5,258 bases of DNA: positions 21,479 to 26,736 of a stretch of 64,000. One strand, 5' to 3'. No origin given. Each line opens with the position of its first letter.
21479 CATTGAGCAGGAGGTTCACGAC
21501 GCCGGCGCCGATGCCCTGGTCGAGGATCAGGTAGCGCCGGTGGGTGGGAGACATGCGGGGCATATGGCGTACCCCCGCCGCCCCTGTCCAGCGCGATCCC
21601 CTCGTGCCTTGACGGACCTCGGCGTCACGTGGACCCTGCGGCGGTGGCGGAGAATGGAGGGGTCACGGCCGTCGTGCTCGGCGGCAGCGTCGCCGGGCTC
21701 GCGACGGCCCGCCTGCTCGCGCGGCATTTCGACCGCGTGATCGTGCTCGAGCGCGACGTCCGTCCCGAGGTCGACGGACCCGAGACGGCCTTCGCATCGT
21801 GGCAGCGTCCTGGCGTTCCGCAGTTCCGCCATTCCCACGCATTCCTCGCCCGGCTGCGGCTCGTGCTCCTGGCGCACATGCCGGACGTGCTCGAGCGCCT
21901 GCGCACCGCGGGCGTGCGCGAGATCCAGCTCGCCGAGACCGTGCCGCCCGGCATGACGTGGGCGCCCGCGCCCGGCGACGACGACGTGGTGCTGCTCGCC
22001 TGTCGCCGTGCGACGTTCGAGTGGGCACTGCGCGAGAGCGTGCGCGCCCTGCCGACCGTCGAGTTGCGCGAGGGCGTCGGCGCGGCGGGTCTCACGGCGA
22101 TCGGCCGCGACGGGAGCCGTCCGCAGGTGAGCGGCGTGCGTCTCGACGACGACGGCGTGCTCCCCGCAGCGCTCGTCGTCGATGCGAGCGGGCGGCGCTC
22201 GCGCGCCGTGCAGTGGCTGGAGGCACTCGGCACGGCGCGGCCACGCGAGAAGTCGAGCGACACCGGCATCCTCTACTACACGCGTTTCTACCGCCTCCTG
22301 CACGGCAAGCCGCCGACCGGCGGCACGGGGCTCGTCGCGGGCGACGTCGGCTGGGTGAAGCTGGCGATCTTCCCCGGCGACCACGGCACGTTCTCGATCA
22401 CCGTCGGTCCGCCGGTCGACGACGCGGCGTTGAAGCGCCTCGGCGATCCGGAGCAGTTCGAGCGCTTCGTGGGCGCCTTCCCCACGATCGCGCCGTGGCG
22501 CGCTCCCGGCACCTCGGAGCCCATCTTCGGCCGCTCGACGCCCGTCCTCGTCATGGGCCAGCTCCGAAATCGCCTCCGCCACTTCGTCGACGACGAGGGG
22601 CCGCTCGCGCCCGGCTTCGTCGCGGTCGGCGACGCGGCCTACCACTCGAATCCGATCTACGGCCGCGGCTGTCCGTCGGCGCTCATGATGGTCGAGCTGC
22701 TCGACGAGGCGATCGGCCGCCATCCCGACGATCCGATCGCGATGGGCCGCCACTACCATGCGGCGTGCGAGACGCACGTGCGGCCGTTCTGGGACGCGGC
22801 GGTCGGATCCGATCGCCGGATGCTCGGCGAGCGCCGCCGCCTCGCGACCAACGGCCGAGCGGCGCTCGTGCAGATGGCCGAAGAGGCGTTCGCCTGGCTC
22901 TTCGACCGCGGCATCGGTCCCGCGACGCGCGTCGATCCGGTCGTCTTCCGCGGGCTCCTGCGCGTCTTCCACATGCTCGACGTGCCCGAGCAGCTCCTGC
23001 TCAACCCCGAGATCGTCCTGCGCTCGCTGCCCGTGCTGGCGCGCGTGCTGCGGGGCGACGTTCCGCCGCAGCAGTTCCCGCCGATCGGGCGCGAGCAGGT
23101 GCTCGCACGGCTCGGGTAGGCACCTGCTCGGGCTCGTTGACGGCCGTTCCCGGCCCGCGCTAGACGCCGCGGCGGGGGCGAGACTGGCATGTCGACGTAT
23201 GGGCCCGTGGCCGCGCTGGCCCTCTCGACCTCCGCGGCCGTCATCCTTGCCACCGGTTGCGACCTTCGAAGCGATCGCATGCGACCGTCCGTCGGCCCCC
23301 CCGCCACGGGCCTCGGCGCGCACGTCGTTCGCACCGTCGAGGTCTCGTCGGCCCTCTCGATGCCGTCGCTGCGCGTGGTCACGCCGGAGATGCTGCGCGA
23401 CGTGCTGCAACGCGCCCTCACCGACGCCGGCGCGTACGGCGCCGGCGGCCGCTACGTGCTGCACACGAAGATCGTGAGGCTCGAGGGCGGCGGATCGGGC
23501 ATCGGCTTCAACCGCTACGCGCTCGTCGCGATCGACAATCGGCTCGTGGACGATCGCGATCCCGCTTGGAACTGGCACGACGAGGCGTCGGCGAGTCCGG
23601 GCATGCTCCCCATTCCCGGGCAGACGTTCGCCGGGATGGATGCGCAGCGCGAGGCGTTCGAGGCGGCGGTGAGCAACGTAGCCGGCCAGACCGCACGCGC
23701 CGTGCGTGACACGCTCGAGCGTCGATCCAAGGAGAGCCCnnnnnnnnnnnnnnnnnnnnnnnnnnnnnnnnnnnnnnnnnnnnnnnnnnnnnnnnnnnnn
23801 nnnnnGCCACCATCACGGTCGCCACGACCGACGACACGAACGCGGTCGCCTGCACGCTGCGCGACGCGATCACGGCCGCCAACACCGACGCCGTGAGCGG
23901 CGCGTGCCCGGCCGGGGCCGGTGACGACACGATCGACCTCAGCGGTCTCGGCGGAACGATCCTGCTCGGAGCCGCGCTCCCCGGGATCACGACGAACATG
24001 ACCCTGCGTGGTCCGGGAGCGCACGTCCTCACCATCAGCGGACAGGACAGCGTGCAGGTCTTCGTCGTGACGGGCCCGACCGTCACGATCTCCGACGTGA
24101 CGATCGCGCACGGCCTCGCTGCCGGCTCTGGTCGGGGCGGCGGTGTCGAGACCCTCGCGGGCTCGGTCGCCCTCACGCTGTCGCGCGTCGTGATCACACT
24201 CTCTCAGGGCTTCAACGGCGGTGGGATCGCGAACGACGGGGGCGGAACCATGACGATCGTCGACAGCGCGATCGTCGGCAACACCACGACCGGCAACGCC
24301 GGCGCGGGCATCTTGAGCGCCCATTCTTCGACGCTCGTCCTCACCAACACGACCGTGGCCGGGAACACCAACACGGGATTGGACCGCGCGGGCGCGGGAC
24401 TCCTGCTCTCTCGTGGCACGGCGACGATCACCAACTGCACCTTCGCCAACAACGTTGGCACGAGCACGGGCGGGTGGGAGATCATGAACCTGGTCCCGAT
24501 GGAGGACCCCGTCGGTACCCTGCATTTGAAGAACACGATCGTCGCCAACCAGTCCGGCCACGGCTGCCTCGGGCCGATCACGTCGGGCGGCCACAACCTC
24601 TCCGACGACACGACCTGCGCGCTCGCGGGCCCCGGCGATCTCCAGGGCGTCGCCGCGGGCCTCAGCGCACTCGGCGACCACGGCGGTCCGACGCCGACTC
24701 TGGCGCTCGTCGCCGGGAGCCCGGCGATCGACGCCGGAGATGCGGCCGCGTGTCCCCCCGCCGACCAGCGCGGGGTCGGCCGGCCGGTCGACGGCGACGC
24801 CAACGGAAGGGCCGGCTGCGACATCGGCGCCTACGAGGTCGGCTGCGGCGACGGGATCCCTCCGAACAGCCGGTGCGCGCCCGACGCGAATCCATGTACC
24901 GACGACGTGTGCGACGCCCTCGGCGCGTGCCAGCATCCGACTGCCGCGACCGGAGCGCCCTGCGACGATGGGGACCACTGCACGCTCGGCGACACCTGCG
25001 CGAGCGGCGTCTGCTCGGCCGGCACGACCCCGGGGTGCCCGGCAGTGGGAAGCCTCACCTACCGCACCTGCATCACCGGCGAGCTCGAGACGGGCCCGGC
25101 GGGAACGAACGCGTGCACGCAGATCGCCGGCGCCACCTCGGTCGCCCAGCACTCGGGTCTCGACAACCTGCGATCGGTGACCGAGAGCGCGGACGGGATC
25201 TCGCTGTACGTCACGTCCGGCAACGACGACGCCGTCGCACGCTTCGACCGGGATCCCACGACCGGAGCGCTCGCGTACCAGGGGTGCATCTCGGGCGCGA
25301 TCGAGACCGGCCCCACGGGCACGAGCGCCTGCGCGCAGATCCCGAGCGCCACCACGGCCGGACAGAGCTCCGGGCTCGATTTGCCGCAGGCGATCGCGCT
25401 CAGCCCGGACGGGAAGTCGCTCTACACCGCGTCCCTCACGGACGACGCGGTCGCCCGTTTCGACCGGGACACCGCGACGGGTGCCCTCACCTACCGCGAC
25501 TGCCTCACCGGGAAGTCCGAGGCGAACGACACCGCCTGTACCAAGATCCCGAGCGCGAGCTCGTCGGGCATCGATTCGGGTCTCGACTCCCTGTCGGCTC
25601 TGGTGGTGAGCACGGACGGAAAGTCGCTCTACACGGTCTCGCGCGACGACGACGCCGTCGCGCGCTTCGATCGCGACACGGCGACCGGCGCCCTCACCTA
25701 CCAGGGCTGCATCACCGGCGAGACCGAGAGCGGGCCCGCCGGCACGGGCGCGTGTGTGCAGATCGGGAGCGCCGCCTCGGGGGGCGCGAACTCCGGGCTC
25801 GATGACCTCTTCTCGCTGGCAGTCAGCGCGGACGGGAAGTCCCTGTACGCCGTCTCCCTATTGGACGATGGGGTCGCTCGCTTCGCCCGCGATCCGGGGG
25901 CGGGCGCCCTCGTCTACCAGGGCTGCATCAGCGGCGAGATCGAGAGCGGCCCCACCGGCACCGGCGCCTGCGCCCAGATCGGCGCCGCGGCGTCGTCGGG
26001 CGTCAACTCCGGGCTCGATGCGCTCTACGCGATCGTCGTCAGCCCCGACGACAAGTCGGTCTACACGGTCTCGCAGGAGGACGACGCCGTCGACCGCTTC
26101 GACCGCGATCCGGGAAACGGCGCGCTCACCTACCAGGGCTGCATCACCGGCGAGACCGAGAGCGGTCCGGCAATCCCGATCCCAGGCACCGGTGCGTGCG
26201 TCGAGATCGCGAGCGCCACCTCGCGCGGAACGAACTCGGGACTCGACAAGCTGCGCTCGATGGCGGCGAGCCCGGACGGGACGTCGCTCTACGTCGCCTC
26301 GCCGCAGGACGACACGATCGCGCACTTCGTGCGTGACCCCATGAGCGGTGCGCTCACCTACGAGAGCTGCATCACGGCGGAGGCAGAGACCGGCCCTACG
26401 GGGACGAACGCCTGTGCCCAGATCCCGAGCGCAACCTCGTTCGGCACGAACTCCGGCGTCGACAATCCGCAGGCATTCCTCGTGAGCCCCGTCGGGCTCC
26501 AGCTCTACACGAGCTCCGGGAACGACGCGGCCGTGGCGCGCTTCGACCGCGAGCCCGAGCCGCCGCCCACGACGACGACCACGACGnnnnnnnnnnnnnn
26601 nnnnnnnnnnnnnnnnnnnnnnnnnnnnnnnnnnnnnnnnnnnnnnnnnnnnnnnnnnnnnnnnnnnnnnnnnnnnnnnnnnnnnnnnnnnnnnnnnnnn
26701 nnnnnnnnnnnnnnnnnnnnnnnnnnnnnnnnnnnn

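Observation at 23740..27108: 1122-aa secreted mosaic protein combining a beta-helix with a Myxococcus-type Cys-rich repeat and about 10 near-identical propeller repeats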

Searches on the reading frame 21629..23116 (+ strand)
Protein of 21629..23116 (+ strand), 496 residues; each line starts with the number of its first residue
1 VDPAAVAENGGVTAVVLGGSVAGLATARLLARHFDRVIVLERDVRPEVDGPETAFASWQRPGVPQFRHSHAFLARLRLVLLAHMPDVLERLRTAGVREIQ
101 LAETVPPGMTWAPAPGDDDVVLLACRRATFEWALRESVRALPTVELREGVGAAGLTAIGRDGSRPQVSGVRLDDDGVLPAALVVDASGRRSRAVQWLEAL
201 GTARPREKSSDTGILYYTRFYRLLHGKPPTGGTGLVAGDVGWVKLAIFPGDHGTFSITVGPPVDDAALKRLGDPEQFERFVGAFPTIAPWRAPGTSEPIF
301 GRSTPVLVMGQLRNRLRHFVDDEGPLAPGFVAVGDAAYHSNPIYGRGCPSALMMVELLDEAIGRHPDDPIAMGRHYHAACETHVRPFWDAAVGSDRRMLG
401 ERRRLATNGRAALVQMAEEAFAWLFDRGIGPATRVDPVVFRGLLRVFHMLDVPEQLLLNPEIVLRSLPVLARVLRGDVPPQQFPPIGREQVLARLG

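Call 18: search_protein_families(library=pfam, proteins=[window:21629-23116:+], max_evalue=10)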
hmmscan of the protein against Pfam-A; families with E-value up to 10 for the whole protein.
window:21629-23116:+ (496 aa): 6 families
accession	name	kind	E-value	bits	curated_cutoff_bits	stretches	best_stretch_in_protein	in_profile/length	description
PF01266.30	DAO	-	0.002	18.2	27.9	1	14-63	2-50/353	FAD dependent oxidoreductase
PF04820.20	Trp_halogenase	-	0.016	14.5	21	1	162-195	187-219/458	Tryptophan halogenase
PF13450.12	NAD_binding_8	-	0.02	15.6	21.9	1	16-43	1-28/68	NAD(P)-binding Rossmann-like domain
PF07409.17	GP46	-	0.041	14.3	28.6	1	385-437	29-83/101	Phage protein GP46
PF07992.20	Pyr_redox_2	-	0.049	13.5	26.1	1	15-42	4-32/291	Pyridine nucleotide-disulphide oxidoreductase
PF01494.25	FAD_binding_3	-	0.44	10.1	22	1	13-45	3-35/349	FAD binding domain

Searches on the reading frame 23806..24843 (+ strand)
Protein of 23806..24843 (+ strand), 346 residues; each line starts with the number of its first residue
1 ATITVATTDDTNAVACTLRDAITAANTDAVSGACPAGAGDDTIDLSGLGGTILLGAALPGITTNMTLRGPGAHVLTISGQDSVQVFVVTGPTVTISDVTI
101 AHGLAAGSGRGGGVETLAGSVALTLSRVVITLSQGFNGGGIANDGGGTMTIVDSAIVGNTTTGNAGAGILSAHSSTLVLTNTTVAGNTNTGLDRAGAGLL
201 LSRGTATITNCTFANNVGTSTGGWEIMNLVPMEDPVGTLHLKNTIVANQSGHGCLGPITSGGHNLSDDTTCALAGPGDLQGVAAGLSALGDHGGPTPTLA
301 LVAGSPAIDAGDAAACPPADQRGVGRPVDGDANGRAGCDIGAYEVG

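Call 73: search_solved_structures(query=window:23806-24843:+, max_evalue=1)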
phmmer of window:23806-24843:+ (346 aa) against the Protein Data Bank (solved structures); distinct sequences matched with E-value up to 1: 0.
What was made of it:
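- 23806..24840 (+): CSLREA-like start, right-handed beta-helix and choice-of-anchor Q domain, aa 23-367, ending in CDIGAYE. No PDB sequence relative at E<=1 (call 73).
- The N-terminal module has no solved or enzymatic relative by sequence (call 73).
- Tried and rejected: Solved relatives of the N-terminal module by sequence: none at E<=1 (call 73).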

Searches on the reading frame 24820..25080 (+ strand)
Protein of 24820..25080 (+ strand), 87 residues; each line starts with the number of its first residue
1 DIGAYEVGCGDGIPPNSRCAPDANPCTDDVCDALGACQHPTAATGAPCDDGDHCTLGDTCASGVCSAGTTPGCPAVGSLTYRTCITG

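Call 18: search_protein_families(library=pfam, proteins=[window:24820-25080:+], max_evalue=10)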
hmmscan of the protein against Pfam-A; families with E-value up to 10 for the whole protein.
window:24820-25080:+ (87 aa): 4 families
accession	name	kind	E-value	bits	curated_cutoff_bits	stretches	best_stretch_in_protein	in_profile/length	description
PF00526.23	Dicty_CTDC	-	0.0017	18.6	27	1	22-39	4-21/24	Dictyostelium (slime mold) repeat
PF01683.23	EB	-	0.037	14.5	24.3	1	33-66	8-40/52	EB module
PF23416.1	DUF7107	-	0.049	14.4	24.6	1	27-65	10-46/48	Domain of unknown function (DUF7107)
PF04706.18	Dickkopf_N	-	0.41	11.5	25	1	41-66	26-51/51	Dickkopf N-terminal cysteine-rich region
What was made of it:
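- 24841..25068 (+): Cysteine-rich segment, aa 368-443, 10 Cys, containing C-APDANPC-TDDVC. Its last residues, GSLTYRT, look like the missing outer strand of blade 7. Only a sub-threshold Dicty_CTDC hit (call 18).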

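Call 65: search_protein_families(library=ncbifam, proteins=[window:24820-25080:+], max_evalue=10)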
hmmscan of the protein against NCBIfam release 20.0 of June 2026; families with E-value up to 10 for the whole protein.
window:24820-25080:+ (87 aa): 0 families

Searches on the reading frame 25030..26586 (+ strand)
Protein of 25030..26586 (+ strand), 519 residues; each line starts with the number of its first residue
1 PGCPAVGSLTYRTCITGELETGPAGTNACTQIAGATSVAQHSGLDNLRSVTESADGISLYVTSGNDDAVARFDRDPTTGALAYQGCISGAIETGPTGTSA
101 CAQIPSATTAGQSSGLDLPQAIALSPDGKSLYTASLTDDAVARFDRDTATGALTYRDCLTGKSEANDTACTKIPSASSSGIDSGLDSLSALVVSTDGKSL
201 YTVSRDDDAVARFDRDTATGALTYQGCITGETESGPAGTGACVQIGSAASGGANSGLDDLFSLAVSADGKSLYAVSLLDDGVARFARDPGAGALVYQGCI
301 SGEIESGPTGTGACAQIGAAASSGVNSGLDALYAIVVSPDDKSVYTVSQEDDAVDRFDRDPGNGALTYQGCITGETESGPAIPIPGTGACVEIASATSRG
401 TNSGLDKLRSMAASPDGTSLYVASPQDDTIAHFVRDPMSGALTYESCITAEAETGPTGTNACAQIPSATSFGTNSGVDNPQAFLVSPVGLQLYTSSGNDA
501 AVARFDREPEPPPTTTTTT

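Call 31: search_solved_structures(query=window:25030-26586:+, max_evalue=0.01, show_alignments=1)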
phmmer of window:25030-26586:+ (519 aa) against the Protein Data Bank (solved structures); distinct sequences matched with E-value up to 0.01: 3.
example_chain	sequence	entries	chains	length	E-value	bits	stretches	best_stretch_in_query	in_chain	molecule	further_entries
3scy_A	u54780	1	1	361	6.1e-05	25.2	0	121-155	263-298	Hypothetical bacterial 6-phosphogluconolactonase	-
3fgb_A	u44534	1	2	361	0.0015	20.5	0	192-223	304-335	uncharacterized protein Q89ZH8_BACTN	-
4qrj_A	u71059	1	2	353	0.0017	20.4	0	263-298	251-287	putative 6-phosphogluconolactonase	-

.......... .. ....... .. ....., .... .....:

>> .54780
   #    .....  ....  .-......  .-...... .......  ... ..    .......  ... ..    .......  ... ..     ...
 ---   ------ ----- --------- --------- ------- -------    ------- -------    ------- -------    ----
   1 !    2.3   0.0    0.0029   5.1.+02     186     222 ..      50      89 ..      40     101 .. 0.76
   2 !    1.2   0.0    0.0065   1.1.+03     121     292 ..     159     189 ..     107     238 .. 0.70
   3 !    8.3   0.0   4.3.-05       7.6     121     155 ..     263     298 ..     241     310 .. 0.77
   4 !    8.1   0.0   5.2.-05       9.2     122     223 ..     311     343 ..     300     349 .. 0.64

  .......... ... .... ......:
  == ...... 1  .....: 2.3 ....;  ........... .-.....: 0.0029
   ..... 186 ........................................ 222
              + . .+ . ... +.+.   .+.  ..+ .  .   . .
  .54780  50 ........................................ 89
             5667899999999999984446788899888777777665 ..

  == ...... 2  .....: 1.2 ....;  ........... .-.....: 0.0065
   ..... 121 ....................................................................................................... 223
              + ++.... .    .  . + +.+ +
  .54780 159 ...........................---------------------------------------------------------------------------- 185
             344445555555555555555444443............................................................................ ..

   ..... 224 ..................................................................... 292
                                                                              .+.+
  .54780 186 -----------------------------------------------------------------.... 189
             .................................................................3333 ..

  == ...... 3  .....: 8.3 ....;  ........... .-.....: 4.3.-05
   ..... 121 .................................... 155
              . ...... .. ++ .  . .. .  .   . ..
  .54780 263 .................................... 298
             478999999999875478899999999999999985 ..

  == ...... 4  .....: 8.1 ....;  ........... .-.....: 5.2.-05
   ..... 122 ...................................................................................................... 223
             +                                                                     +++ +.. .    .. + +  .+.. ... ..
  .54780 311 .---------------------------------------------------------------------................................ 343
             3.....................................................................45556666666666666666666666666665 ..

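Call 46: predict_structure(alignment_id=A2)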
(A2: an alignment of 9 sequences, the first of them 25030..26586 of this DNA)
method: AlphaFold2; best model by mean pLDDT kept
length: 519 residues; sequences in the alignment: 9
mean_pLDDT: 84.9   pTM: 0.89
mean pLDDT of the five models: 84.9, 84.7, 84.5, 80.9, 71.6
residues with pLDDT >= 90: 265; 70-90: 183; 50-70: 49; < 50: 22
segments of 3 or more residues with pLDDT < 50: 1-6, 380-387, 454-459
pLDDT, mean of each block of 10 residues (from residue 1): 48 85 63 82 91 92 94 87 93 68 85 92 96 95 96 95 71 80 89 95 95 95 94 65 88 90 94 95 90 91 77 84 85 95 95 95 93 78 53 87 90 91 92 90 89 54 78 83 86 89 81 54
secondary structure, 60 per line:
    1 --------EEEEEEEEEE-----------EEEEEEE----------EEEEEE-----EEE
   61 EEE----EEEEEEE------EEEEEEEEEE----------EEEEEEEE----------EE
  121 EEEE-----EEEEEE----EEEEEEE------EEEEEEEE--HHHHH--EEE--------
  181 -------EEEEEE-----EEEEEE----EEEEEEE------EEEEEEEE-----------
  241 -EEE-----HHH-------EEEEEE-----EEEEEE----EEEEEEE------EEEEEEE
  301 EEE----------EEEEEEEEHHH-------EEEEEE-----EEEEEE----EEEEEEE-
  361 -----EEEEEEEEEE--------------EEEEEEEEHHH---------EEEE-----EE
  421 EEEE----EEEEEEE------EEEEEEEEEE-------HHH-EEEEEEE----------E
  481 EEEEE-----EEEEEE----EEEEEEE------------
elements in order: E9-18 E30-36 E47-52 E58-63 E68-74 E81-90 E101-108 E119-124 E130-135 E140-146 E153-160 H163-167 E170-172 E188-193 E199-204 E209-215 E222-229 E242-244 E260-265 E271-276 E281-287 E294-303 E314-321 E332-337 E343-348 E353-359 E366-375 E390-397 E410-413 E419-424 E429-435 E442-451 E463-469 E480-485 E491-496 E501-507
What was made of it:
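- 24841..25068 (+): The strand-closure reading is an inference from the sequence register and from the first model strand at fragment residues 9-18 (call 46).
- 25069..26574 (+): Seven tandem repeats of 69-76 aa (216-nt period) that form a seven-bladed lactonase-family beta-propeller. Each repeat carries a conserved Cys-X(11-18)-Cys loop and an SG(L/V)D motif. Repeat starts: 25069, 25285, 25501, 25708, 25924, 26140, 26368. AF2 pLDDT 84.9, pTM 0.89 (call 46).
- On Lactonase, 7-bladed beta-propeller (PF10282): AF2 pTM 0.89 with seven groups of strands (call 46).
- AF2 model with pTM 0.89 (call 46).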

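Call 49: fold_search(model_id=the predicted structure, library=pdb)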
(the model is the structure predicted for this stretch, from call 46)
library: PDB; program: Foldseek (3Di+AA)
matches with E <= 10: 1770; with E <= 0.001: 1422
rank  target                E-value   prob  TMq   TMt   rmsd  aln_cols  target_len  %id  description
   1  4qrj_A                3.3e-18  1.00  0.46  0.68   6.5       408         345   18  Crystal structure of a putative 6-phosphogluconolactonase (BACUNI_04672) from Bacteroides uniformis ATCC 8492 at 2.20  (released 2014-07-23)
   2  4qrj_B                4.4e-18  1.00  0.46  0.68   6.5       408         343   18  Crystal structure of a putative 6-phosphogluconolactonase (BACUNI_04672) from Bacteroides uniformis ATCC 8492 at 2.20  (released 2014-07-23)
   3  3fgb_B                8.9e-18  1.00  0.45  0.66   6.1       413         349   18  Crystal structure of the Q89ZH8_BACTN protein from Bacteroides thetaiotaomicron. Northeast Structural Genomics Consort (released 2008-12-23)
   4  3fgb_A                1.5e-17  1.00  0.45  0.65   6.2       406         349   17  Crystal structure of the Q89ZH8_BACTN protein from Bacteroides thetaiotaomicron. Northeast Structural Genomics Consort (released 2008-12-23)
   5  1ri6                  2.1e-17  1.00  0.47  0.71   5.0       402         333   12  Structure of a putative isomerase from E. coli (released 2003-11-25)
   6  3scy                  3.5e-17  1.00  0.45  0.64   6.0       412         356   19  Crystal structure of a putative 6-phosphogluconolactonase (BF1038) from Bacteroides fragilis NCTC 9343 at 1.50 A resolut (released 2011-07-20)
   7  6nau_A                4.6e-17  1.00  0.48  0.73   4.4       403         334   13  1.55 Angstrom Resolution Crystal Structure of 6-phosphogluconolactonase from Klebsiella pneumoniae (released 2018-12-19)
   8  2ymu_A                2.4e-16  1.00  0.46  0.41   4.7       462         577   16  Structure of a highly repetitive propeller structure (released 2012-10-17)
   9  9k3p_B                3.1e-16  1.00  0.48  0.72   4.9       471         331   14  Cryo-EM structure of the unliganded human melanocortin receptor 1 (MC1R)-Gs complex (released 2025-08-06)
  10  7bie_A                3.4e-16  1.00  0.47  0.82   4.3       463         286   16  Crystal structure of nvWrap-T, a 7-bladed symmetric propeller (released 2021-09-22)
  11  7jv5_B                4.3e-16  1.00  0.48  0.70   4.9       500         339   12  Cryo-EM structure of SKF-81297-bound dopamine receptor 1 in complex with Gs protein (released 2021-02-24)
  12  6tbl_F                5.3e-16  1.00  0.51  0.76   4.8       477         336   12  Crystal structure of MMS19(CTD)-CIAO1-CIAO2B CIA targeting complex (released 2020-07-29)
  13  8iw4_B                6.6e-16  1.00  0.48  0.80   5.0       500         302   13  Cryo-EM structure of the SPE-bound mTAAR9-Gs complex (released 2023-05-31)
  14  9n6z_LQ               7.8e-16  1.00  0.35  0.23  13.7       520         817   12  SSU processome maturation and disassembly, State D (released 2025-11-05)
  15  5c2v_B                1.1e-15  1.00  0.46  0.66   8.6       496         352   14  Kuenenia stuttgartiensis Hydrazine Synthase (released 2015-10-14)
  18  6igb_A                1.6e-15  1.00  0.45  0.63   6.6       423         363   17  the structure of Pseudomonas aeruginosa Periplasmic gluconolactonase, PpgL (released 2018-11-21)
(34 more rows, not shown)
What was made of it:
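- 25069..26574 (+): Foldseek hits 4qrj, 3fgb, 1ri6, 3scy and 6nau at E 3e-18 to 5e-17, and 6igb at 1.6e-15, with target TM 0.63-0.73 (call 49).
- On Lactonase, 7-bladed beta-propeller (PF10282): Top Foldseek hits are seven-bladed Pgl-family structures (call 49).
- Closest known: Lactonase family seven-bladed beta-propellers. Same: Foldseek gives E 3e-18 to 2e-15 and target TM 0.63-0.73 (call 49).
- Closest known: Highly repetitive, near-symmetric propellers. Same: Foldseek hits at E about 1e-16 (call 49).
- Best PDB folds are seven-bladed 6-phosphogluconolactonase-family propellers, target TM 0.63-0.73 (call 49). The best structural neighbours include true 6-phosphogluconolactonases and the periplasmic gluconolactonase PpgL (call 49). 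Sequence similarity to solved lactonases is confined to the structural blade motif, at 12-19% identity (calls 31, 49).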

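Call 65: search_protein_families(library=ncbifam, proteins=[window:25069-26586:+], max_evalue=10)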
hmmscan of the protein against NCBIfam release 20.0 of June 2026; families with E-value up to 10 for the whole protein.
window:25069-26586:+ (506 aa): 10 families
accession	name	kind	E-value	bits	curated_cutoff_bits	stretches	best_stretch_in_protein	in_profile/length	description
TIGR03866.1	PQQ_ABC_repeats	subfamily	1.9e-07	30.5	287.3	1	106-135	43-72/310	PQQ-dependent catabolism-associated beta-propeller protein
TIGR02276.1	beta_rpt_yvtn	repeat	0.00019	21.3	27.85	2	402-417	1-16/42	beta-propeller repeat protein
TIGR03907.1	QH_beta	equivalog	0.00035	19.8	223.2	1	245-262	81-98/338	quinohemoprotein amine dehydrogenase subunit beta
NF008258.1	PRK11028.1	equivalog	0.00068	18.8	370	0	101-135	124-260/330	6-phosphogluconolactonase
NF000338.1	fomA_AB016934.1.gene6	equivalog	0.06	12.4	550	1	191-231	23-63/266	fosfomycin resistance kinase FomA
NF052340.1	hydrazine_beta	equivalog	0.073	12.1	560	1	106-128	342-364/372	hydrazine synthase subunit beta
NF050136.1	PGL_lacton_Staph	exception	0.14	11.1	500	0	100-154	283-335/341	6-phosphogluconolactonase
NF052280.1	7_blade_YncE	equivalog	0.19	10.5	400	0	105-120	300-315/338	7-bladed beta-propeller protein YncE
NF011960.0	PRK15431.1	equivalog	4.1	7.9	111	0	284-303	54-72/78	[Fe-S]-dependent transcriptional repressor FeoC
TIGR02448.1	TIGR02448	subfamily_domain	4.5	7.6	53.85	1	19-109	12-98/101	conserverd hypothetical protein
